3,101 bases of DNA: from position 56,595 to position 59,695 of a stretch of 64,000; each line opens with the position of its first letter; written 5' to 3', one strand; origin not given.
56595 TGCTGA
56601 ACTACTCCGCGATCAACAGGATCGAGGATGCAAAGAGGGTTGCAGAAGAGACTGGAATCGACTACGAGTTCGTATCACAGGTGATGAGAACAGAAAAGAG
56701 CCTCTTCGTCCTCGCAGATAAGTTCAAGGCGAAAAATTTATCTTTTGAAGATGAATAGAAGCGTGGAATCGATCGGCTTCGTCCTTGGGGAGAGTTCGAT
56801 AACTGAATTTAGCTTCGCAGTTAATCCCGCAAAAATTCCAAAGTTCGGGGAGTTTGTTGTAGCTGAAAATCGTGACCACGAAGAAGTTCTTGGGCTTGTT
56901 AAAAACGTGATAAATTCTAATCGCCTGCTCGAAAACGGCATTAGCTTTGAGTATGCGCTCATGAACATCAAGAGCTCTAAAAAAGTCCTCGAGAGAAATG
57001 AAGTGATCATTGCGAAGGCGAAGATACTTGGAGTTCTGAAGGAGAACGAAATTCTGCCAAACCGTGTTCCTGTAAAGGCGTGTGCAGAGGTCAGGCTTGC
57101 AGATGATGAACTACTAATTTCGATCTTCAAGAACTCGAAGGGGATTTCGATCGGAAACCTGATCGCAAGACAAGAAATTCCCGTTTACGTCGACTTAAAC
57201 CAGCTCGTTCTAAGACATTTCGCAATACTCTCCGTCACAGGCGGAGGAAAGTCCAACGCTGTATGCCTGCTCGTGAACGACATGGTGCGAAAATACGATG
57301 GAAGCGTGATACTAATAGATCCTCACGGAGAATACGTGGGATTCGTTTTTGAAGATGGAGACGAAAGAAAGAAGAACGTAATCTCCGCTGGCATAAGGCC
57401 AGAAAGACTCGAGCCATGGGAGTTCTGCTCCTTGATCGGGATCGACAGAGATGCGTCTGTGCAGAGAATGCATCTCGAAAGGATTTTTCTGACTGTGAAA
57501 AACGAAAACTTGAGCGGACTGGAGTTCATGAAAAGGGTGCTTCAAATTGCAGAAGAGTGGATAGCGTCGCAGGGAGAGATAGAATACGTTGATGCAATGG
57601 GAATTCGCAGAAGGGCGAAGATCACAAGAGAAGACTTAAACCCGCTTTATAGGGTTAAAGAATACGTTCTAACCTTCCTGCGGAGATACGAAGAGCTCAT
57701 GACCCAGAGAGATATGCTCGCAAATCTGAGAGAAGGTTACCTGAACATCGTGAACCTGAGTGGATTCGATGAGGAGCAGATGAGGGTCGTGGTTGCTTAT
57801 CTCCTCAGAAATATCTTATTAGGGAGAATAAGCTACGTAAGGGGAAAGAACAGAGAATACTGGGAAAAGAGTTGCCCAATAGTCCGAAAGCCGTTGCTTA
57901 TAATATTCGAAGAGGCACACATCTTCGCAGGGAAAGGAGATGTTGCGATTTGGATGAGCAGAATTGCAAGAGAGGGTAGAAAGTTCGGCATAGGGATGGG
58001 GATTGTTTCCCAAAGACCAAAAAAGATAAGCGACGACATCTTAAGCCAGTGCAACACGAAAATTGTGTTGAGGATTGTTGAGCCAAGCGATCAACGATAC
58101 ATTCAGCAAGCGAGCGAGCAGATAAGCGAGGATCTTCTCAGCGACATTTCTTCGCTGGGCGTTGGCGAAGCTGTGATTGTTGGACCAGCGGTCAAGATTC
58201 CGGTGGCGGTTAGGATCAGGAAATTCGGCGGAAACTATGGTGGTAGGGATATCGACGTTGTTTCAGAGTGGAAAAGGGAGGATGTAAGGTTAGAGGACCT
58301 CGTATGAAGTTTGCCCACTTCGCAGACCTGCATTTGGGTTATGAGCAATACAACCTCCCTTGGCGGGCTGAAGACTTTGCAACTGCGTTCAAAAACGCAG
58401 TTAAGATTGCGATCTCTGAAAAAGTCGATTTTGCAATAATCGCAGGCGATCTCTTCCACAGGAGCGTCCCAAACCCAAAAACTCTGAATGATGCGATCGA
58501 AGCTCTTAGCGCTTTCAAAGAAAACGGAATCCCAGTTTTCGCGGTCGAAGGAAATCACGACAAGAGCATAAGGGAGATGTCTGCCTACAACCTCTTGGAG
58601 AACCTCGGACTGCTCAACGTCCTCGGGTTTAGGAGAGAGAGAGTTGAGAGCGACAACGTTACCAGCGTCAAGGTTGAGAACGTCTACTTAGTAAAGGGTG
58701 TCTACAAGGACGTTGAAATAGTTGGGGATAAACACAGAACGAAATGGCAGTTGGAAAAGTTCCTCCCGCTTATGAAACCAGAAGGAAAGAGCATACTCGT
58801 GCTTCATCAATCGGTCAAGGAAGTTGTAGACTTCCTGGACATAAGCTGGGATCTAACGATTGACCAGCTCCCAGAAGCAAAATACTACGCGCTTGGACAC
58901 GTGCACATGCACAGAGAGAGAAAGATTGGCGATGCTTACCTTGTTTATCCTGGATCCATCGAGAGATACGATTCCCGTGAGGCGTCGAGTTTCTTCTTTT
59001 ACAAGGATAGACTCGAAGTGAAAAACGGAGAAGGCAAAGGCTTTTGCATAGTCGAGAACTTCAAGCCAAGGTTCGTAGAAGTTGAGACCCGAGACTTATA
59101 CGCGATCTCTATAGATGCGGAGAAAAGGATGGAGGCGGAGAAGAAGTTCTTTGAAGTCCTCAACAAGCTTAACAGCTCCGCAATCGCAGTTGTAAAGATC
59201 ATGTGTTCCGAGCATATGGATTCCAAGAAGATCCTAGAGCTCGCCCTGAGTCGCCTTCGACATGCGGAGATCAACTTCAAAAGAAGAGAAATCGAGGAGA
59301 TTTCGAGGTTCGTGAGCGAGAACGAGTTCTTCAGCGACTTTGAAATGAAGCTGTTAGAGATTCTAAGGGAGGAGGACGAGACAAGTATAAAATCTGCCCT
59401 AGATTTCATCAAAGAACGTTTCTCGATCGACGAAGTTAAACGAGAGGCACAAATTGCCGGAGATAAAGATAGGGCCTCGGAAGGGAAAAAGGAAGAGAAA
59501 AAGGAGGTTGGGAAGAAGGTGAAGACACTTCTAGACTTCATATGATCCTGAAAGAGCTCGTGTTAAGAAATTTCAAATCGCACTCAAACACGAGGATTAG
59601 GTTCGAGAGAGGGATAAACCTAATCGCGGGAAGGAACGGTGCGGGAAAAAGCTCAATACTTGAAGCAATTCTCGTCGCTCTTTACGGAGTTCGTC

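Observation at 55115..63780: herA-mre11-rad50-nurA operon extended by an overlapping leader gene, a divergent COG1395-like HTH regulator and a trailing orphan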

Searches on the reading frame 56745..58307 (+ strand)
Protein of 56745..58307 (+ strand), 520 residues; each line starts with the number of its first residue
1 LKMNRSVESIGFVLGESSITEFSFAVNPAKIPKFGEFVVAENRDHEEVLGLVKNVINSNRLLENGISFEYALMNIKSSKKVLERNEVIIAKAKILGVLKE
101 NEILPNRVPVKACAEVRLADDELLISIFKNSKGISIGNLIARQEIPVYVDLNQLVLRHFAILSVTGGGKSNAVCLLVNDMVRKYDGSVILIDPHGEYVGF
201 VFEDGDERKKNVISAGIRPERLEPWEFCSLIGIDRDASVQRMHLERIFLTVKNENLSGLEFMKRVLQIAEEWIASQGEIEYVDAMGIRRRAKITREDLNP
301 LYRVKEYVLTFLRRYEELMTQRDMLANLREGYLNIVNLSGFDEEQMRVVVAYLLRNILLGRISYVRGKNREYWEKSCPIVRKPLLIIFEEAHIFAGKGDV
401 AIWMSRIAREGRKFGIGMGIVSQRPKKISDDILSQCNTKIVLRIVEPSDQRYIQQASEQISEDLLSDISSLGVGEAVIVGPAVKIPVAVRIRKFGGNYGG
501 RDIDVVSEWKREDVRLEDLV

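Call 3: search_protein_families(library=pfam, proteins=[window:56745-58307:+], max_evalue=0.01)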
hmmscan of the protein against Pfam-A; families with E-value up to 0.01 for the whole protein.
window:56745-58307:+ (520 aa): 5 families
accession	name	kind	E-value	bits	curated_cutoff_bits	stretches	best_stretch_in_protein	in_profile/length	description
PF01935.23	DUF87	-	4.5e-47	161.4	23.2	1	134-357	1-220/220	Helicase HerA, central domain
PF09378.16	HAS-barrel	-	3.6e-15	56.3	25.2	1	10-99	1-89/90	HAS barrel domain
PF05872.18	HerA_C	-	1.6e-07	30.8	22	1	382-478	256-361/502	Helicase HerA-like C-terminal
PF12846.13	AAA_10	-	0.00053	19.6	27.5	0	158-201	23-65/362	AAA-like domain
PF10412.15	TrwB_AAD_bind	-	0.0042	16.5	20.5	0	155-199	14-57/387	Type IV secretion-system coupling protein DNA-binding domain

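Call 4: search_protein_families(library=ncbifam, proteins=[window:56745-58307:+], max_evalue=0.01)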
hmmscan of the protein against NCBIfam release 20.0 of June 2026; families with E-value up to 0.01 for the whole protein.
window:56745-58307:+ (520 aa): 12 families
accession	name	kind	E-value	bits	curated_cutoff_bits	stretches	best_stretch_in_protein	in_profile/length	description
NF040819.1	helicase_HerA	equivalog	8.5e-147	490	970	1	8-512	3-538/561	DNA double-strand break repair helicase HerA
NF040937.1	HerA_Thermprot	equivalog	1.4e-96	323.9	800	1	9-512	2-482/487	DNA double-strand break repair helicase HerA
NF042944.1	HerA_antiphage_2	equivalog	8.3e-42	143.7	850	2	282-513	332-564/576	anti-phage-associated helicase HerA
NF042943.1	HerA_antiphage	equivalog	1.1e-31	110.1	800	2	381-493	432-551/566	anti-phage-associated helicase HerA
NF053655.1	CedD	equivalog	4.7e-29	101.4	600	2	381-493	418-527/527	DNA-translocating ATPase CedD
NF045975.1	VirB4_plasma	equivalog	0.00016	19.5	590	0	160-200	519-558/894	Mbov_0397 family ICE element conjugal transfer ATPase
NF033849.1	ser_rich_anae_1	subfamily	0.00033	18.1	650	1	405-453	1051-1099/1163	serine-rich protein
TIGR03743.1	SXT_TraD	subfamily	0.00067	18.2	366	1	140-195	160-213/636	conjugative transfer system coupling protein TraD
NF041017.1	DNA_import_CedB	equivalog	0.00073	18.3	700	1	130-478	250-573/590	DNA import protein CedB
NF045971.1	conju_CD1110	equivalog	0.002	16.5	325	1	148-201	407-460/752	VirB4-like conjugal transfer ATPase, CD1110 family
TIGR03925.1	T7SS_EccC_b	equivalog_domain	0.0034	15.7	346.55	0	103-203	321-411/564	type VII secretion protein EccCb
NF041214.1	plasmid_TraB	equivalog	0.0036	15.8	800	0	158-194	250-286/639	plasmid transfer protein TraB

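Call 64: search_protein_families(library=padloc, proteins=[window:56763-58304:+], max_evalue=0.001)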
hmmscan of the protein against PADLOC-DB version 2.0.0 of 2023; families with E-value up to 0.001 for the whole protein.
window:56763-58304:+ (514 aa): 16 families
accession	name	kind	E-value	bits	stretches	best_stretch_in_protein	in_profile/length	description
PDLC04105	HerA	-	1.6e-55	186.7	2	295-507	350-557/576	-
PDLC04102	HerA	-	1.9e-39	133.6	2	325-509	465-643/654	-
PDLC02188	HerA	-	1.2e-38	131.3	2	260-507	315-564/578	-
PDLC04098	HerA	-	2.2e-35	120.4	2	270-487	434-648/686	-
PDLC02185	HerA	-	6.6e-35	118.9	2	329-506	410-582/585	-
PDLC04100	HerA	-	3.9e-34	116.3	2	375-505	438-574/580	-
PDLC04106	HerA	-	1.4e-32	111.1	2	370-507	504-650/667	-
PDLC04103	HerA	-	1.5e-31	107.4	2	375-487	439-558/579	-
PDLC04140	mad8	-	5.3e-28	96.4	1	140-500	19-314/314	mads_8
PDLC04097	HerA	-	5.4e-25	86.1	2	400-487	507-594/618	-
PDLC01055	HerA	-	1.4e-22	78.2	2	312-487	369-526/532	Type III coevolved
PDLC04104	HerA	-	2.1e-22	77.4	1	365-511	210-362/379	-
PDLC04101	HerA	-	6.4e-08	29.7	1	122-192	140-210/400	-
PDLC04099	HerA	-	7.4e-08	30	1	120-192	139-211/214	-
PDLC04107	HerA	-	7.7e-08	29.7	1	121-197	140-216/306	-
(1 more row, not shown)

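Call 71: search_solved_structures(query=window:56745-58304:+, max_evalue=1e-10, show_alignments=1)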
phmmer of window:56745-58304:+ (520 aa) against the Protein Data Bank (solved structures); distinct sequences matched with E-value up to 1e-10: 8.
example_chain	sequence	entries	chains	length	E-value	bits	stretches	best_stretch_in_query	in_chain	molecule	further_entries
9x1l_A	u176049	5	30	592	1.7e-103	349.9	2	9-370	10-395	DNA helicase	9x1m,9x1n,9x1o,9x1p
4d2i_A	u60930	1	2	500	3.8e-75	256.4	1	10-511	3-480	HERA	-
8wiv_A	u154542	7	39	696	3.1e-35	124.8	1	370-514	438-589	Helicase HerA central domain-containing protein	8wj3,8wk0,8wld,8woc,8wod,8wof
9c1m_M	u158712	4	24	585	9.6e-30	106.7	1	315-492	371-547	ATP-binding protein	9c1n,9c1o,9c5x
8xau_A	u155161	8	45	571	2.7e-29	105.2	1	332-514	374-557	ATP-binding protein | HerA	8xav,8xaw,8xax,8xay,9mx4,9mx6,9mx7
8ziq_M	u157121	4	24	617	2.5e-21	78.9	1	322-509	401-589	HerA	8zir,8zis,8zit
8j4u_M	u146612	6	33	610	2.3e-20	75.8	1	335-502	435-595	Nucleoside triphosphate hydrolase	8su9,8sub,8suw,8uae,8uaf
8yho_A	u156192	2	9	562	1.5e-19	73.1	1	325-492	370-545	DUF87 domain-containing protein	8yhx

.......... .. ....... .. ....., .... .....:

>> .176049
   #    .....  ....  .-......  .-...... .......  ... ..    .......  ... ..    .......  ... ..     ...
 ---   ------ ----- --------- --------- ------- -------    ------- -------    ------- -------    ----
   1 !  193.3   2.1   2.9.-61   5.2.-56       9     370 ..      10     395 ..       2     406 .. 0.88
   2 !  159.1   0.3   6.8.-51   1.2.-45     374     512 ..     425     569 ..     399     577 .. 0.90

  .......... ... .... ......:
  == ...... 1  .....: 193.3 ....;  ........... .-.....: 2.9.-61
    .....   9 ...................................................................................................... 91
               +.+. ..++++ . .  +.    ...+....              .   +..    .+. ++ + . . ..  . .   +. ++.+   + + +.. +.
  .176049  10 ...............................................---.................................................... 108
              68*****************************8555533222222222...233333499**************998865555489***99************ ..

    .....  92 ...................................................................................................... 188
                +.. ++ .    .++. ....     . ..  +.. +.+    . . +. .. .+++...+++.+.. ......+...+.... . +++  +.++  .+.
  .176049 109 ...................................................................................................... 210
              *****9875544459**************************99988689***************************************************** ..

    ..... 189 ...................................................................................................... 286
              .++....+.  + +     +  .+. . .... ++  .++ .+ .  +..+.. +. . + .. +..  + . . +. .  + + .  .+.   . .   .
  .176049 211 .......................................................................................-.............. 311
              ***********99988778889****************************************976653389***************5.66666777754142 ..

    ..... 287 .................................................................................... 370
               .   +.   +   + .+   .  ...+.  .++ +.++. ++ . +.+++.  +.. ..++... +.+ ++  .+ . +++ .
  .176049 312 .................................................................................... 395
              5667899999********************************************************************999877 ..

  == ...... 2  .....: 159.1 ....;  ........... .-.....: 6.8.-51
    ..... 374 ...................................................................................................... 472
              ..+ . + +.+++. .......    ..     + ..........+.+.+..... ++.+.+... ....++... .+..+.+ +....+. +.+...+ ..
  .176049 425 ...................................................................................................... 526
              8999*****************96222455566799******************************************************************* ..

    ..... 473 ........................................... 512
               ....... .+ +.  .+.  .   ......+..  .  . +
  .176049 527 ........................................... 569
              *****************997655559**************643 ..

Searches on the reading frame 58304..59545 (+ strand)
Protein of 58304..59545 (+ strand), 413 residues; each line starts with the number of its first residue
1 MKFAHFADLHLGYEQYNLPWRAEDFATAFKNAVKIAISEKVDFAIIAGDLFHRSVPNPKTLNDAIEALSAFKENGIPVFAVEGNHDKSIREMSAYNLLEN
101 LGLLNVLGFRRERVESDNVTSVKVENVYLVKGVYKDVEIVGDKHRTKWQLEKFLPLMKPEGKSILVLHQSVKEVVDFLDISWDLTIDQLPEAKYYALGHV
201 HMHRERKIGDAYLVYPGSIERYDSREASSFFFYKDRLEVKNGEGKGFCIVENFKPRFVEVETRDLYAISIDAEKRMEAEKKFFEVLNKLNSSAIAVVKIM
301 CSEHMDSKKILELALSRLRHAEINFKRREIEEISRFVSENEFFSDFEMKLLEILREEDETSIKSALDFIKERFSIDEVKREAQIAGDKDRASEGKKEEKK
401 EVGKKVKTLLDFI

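Call 3: search_protein_families(library=pfam, proteins=[window:58304-59545:+], max_evalue=0.01)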
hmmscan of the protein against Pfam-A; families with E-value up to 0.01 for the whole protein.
window:58304-59545:+ (413 aa): 2 families
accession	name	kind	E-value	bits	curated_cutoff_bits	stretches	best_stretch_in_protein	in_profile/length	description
PF00149.33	Metallophos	-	3e-16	60.8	21.5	1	1-201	1-189/191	Calcineurin-like phosphoesterase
PF12850.12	Metallophos_2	-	2.1e-13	51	27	1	1-230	1-146/154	Calcineurin-like phosphoesterase superfamily domain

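Call 4: search_protein_families(library=ncbifam, proteins=[window:58304-59545:+], max_evalue=0.01)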
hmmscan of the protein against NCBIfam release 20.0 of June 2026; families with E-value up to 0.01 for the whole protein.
window:58304-59545:+ (413 aa): 14 families
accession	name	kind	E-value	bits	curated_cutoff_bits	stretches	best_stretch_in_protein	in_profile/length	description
NF041029.1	Mre11_Pyroc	equivalog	5.5e-103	345.1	600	1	1-407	1-419/438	DNA double-strand break repair protein Mre11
NF041031.1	Mre11_Sulfo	equivalog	3.6e-34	118.6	500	1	3-320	2-303/374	DNA double-strand break repair protein Mre11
NF041030.1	Mre11_Halo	equivalog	5.5e-26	91.6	550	1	4-230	5-212/361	DNA double-strand break repair protein Mre11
TIGR00619.1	sbcd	subfamily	7.5e-19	68.5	77.65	1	1-105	1-105/252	exonuclease subunit SbcD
TIGR00583.1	mre11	equivalog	1.2e-12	47.5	434.6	2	7-68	10-70/405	DNA repair protein (mre11)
NF041753.2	sbcd_Staph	equivalog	2.6e-09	36.4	480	1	1-245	1-253/375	exonuclease subunit SbcD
NF041754.1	sbcd_Bac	equivalog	4.8e-09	35.9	750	1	1-112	1-111/390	exonuclease subunit SbcD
NF008206.2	PRK10966.1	equivalog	5.5e-09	35.6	450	1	1-102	1-101/380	exonuclease subunit SbcD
TIGR00040.1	yfcE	subfamily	6.1e-09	36.2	56.25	1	28-147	15-119/158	YfcE family phosphodiesterase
TIGR00024.1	SbcD_rel_arch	hypoth_equivalog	3.3e-05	23.7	115.2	1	6-103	20-115/224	putative phosphoesterase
TIGR04123.1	P_estr_lig_assc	hypoth_equivalog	0.00054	19.4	150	1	34-94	58-119/207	ligase-associated DNA damage response endonuclease PdeM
NF006988.0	PRK09453.1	equivalog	0.00057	19.8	117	0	187-240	114-168/183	phosphodiesterase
NF008460.0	PRK11340.1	equivalog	0.00085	18.8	188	1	29-92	69-129/271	phosphodiesterase YaeI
NF003743.0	PRK05340.1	equivalog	0.0012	18.1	134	1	6-87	7-83/242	UDP-2,3-diacylglucosamine diphosphatase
